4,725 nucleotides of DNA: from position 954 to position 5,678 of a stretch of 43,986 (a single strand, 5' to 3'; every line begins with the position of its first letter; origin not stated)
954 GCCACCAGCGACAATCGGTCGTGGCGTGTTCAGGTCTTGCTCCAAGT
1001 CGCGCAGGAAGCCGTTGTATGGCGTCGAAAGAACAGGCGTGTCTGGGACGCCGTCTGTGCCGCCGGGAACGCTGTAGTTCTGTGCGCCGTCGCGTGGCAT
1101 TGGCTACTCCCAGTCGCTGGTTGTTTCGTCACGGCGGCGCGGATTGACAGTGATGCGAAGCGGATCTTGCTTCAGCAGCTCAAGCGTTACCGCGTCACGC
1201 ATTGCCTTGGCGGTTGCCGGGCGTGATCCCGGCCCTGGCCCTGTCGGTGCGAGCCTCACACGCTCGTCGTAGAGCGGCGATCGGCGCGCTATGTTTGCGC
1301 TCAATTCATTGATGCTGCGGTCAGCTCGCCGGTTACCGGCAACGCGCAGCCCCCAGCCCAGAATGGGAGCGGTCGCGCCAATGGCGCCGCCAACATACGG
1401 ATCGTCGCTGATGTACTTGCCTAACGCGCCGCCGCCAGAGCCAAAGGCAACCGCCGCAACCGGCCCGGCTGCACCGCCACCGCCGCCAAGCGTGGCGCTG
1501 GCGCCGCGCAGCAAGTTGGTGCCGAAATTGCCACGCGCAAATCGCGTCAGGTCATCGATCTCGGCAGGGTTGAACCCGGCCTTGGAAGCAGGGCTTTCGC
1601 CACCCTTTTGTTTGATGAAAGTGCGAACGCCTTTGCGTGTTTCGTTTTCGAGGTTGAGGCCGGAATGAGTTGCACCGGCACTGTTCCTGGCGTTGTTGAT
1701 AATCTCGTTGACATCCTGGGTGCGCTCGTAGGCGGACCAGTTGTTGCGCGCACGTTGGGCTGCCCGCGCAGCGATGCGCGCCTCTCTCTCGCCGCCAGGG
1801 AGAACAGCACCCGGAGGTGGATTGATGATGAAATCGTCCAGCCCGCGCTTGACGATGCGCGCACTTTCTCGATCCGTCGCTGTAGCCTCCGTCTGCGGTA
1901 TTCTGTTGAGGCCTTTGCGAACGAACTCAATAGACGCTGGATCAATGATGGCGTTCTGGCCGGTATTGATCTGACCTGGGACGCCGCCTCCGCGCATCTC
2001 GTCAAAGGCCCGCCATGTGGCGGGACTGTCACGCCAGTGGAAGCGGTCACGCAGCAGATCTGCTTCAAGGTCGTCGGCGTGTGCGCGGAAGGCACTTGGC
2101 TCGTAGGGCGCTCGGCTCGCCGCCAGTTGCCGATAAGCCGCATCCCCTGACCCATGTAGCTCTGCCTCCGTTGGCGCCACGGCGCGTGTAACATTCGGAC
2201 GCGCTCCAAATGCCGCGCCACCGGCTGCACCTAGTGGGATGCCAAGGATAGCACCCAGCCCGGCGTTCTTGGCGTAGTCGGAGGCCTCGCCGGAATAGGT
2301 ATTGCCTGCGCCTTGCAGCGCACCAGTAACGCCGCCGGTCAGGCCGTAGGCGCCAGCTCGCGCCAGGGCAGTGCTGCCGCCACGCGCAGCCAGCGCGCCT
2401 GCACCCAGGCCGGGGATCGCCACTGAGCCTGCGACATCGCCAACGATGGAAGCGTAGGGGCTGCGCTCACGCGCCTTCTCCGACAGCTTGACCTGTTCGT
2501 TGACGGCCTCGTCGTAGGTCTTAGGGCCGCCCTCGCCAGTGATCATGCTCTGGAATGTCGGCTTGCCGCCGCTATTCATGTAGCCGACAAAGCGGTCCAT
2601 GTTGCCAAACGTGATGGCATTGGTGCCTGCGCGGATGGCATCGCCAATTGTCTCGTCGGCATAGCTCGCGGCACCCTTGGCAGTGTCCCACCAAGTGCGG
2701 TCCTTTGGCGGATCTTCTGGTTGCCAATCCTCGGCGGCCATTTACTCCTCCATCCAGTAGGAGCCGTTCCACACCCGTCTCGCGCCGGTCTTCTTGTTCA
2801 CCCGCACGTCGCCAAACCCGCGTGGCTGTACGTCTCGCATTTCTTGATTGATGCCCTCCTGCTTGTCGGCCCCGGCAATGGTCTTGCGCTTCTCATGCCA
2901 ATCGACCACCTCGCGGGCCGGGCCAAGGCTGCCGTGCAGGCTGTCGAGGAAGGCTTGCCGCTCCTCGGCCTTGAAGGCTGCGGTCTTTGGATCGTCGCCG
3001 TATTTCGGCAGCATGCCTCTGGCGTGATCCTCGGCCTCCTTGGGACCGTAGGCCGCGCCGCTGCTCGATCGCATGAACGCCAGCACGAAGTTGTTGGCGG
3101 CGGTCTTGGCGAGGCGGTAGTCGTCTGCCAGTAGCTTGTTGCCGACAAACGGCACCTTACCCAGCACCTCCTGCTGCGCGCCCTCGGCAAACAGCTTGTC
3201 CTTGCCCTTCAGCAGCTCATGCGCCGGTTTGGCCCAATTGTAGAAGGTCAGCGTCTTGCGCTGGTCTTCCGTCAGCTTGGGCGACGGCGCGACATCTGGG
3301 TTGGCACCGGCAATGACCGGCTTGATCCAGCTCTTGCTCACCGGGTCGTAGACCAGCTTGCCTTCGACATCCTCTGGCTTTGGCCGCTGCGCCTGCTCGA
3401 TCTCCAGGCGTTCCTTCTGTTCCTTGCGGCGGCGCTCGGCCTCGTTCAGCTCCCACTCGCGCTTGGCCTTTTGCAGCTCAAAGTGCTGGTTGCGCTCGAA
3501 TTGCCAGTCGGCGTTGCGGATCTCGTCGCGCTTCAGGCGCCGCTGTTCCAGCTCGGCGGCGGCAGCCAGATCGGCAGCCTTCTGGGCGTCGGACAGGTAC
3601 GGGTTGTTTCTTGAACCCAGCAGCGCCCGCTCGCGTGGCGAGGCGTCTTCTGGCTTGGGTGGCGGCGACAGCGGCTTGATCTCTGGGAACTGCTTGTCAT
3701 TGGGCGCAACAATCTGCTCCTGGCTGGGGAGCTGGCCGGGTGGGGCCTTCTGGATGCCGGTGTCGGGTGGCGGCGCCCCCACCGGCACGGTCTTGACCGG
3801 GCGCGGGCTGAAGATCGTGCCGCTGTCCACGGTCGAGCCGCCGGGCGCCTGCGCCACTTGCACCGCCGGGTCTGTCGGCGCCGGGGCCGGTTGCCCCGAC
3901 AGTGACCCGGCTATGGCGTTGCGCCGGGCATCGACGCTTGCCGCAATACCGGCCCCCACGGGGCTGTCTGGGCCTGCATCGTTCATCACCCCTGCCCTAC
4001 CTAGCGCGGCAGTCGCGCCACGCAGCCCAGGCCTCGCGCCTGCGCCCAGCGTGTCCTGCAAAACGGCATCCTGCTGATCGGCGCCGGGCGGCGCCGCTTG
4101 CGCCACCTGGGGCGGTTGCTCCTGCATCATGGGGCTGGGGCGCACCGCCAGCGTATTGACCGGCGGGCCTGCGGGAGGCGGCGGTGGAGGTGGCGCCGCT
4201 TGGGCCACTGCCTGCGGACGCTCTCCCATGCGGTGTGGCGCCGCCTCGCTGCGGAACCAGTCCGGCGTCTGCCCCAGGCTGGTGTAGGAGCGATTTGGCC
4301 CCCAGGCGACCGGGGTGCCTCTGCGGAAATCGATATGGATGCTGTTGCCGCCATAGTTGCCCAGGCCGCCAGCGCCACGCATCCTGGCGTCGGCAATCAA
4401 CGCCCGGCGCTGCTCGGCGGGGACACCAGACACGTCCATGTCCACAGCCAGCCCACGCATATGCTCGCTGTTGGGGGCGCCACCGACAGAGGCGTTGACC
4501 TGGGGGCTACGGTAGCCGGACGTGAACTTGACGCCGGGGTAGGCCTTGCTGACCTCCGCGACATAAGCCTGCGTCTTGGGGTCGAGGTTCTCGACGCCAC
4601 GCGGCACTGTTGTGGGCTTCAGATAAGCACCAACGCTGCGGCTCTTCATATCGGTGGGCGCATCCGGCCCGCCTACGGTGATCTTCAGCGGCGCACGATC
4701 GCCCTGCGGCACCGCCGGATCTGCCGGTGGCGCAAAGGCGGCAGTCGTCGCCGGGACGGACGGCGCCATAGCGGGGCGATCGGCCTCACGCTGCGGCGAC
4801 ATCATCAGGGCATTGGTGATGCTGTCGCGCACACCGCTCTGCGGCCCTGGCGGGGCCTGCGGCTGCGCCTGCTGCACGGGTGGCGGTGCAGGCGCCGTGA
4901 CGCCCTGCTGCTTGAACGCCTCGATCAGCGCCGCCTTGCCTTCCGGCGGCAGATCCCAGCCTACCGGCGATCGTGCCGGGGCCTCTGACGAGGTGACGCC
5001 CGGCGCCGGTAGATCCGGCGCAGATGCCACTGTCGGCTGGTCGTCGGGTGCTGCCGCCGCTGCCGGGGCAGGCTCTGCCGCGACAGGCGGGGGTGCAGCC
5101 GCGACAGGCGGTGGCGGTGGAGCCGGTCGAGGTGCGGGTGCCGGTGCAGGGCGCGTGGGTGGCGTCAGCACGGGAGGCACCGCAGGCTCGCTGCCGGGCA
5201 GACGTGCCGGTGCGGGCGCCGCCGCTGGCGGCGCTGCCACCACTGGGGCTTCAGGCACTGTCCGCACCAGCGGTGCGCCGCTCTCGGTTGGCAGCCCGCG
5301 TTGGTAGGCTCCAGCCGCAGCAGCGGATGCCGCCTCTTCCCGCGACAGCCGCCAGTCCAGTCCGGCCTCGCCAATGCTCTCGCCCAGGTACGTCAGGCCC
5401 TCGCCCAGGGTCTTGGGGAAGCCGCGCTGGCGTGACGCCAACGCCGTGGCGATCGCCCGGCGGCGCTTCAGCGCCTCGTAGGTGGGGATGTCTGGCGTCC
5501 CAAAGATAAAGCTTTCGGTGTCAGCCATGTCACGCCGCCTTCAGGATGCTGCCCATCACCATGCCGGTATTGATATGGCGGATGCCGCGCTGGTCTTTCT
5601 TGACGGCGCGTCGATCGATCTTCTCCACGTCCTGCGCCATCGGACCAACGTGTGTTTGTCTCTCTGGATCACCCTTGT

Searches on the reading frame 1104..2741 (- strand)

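Call 9: search_protein_families(library=phrogs, proteins=[window:1104-2741:-], max_evalue=0.00001)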
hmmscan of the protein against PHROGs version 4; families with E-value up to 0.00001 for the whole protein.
window:1104-2741:- (545 aa): 1 family
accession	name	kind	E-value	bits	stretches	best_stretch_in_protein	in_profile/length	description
phrog_5880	-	unknown function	9.8e-06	25.5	1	24-187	46-206/661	-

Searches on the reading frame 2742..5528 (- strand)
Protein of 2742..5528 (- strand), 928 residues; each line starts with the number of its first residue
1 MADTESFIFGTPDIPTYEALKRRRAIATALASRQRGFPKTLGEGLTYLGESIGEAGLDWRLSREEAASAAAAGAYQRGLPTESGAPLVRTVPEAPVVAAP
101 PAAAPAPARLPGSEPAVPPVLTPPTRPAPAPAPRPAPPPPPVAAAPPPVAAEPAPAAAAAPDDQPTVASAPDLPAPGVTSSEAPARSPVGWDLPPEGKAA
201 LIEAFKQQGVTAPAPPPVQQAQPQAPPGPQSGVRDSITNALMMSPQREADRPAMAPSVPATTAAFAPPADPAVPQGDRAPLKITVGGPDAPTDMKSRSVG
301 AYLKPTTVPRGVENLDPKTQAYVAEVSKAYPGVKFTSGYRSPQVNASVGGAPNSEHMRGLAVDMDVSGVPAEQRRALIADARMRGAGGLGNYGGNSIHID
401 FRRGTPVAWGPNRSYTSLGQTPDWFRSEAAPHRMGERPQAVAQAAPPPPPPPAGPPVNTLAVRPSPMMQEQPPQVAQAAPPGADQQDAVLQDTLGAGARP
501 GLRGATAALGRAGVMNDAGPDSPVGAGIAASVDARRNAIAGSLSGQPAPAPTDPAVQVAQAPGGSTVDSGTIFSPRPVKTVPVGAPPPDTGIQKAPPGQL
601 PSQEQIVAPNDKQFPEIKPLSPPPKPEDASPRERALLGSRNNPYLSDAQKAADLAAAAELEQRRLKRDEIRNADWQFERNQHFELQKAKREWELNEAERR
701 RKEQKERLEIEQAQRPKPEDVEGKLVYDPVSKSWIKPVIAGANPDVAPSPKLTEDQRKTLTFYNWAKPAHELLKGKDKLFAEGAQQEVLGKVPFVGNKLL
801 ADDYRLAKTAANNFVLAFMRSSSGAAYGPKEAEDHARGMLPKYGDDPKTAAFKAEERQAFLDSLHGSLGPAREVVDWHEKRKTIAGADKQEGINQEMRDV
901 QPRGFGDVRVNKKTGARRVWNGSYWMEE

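Call 9: search_protein_families(library=phrogs, proteins=[window:2742-5528:-], max_evalue=0.00001)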
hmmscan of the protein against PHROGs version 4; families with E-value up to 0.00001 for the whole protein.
window:2742-5528:- (928 aa): 3 families
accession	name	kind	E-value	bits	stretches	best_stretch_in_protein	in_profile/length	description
phrog_894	-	lysis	5.5e-18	66.1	1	335-433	91-197/389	endolysin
phrog_17373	-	other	1.9e-08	35.3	1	335-414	58-133/224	peptidase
phrog_25247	-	other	4.7e-06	26.9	1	336-401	442-503/520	peptidase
